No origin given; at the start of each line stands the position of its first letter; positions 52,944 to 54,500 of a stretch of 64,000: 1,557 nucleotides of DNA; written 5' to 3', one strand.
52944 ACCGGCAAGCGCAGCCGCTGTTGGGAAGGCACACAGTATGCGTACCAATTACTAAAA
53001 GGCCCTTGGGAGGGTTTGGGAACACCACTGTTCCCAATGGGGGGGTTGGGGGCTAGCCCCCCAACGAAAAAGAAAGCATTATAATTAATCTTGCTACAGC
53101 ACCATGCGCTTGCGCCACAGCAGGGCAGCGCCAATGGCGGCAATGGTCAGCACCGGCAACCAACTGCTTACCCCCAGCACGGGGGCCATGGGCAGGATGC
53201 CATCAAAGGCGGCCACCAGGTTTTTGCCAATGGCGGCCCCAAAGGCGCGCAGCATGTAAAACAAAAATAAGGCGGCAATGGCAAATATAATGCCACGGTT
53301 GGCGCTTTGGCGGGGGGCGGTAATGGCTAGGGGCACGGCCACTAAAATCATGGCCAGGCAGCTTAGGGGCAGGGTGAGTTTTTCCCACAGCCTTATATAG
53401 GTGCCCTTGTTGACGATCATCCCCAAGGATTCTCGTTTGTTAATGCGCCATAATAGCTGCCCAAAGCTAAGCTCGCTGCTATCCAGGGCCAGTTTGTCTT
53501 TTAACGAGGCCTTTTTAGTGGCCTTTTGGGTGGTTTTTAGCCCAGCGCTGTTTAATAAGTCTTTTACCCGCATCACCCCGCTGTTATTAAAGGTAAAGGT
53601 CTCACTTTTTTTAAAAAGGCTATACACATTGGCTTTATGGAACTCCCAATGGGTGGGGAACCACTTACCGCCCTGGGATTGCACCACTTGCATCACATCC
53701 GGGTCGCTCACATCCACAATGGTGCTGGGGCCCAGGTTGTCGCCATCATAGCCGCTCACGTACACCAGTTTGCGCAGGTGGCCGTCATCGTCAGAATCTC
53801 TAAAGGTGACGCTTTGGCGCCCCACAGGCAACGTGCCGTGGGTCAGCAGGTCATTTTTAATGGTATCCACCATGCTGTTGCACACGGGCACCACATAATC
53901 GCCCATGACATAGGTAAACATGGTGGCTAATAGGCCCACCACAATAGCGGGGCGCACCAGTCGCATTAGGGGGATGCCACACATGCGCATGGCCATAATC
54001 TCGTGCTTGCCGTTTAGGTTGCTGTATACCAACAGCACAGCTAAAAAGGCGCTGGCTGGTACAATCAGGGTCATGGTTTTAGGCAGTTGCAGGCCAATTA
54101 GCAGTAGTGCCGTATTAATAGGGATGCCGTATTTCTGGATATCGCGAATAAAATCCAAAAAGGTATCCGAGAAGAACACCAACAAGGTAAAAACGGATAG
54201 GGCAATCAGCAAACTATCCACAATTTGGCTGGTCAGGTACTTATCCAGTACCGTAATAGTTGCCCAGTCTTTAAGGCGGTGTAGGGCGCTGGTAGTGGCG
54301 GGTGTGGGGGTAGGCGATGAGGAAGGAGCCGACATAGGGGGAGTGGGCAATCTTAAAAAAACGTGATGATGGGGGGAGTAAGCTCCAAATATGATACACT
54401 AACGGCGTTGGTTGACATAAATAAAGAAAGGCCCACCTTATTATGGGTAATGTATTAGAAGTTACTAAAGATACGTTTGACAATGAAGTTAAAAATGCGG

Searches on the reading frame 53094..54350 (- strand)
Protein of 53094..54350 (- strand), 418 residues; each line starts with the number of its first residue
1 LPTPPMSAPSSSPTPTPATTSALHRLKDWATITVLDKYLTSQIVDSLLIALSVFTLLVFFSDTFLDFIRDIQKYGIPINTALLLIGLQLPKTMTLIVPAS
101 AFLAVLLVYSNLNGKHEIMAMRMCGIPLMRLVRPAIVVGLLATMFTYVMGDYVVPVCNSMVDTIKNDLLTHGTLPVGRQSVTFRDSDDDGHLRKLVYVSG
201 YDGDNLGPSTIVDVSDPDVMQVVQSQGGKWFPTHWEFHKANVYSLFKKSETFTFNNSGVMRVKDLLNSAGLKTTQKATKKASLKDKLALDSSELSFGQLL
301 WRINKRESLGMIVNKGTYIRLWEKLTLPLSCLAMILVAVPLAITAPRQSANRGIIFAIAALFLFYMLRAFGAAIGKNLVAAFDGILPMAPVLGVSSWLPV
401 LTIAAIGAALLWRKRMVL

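Call 4: search_protein_families(library=pfam, proteins=[window:53094-54350:-], max_evalue=0.01)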
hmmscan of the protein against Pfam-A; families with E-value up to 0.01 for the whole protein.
window:53094-54350:- (418 aa): 1 family
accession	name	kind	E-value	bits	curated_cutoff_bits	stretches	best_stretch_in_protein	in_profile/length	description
PF03739.19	LptF_LptG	-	1.1e-65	222.5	27.9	1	37-413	1-353/353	Lipopolysaccharide export system permease LptF/LptG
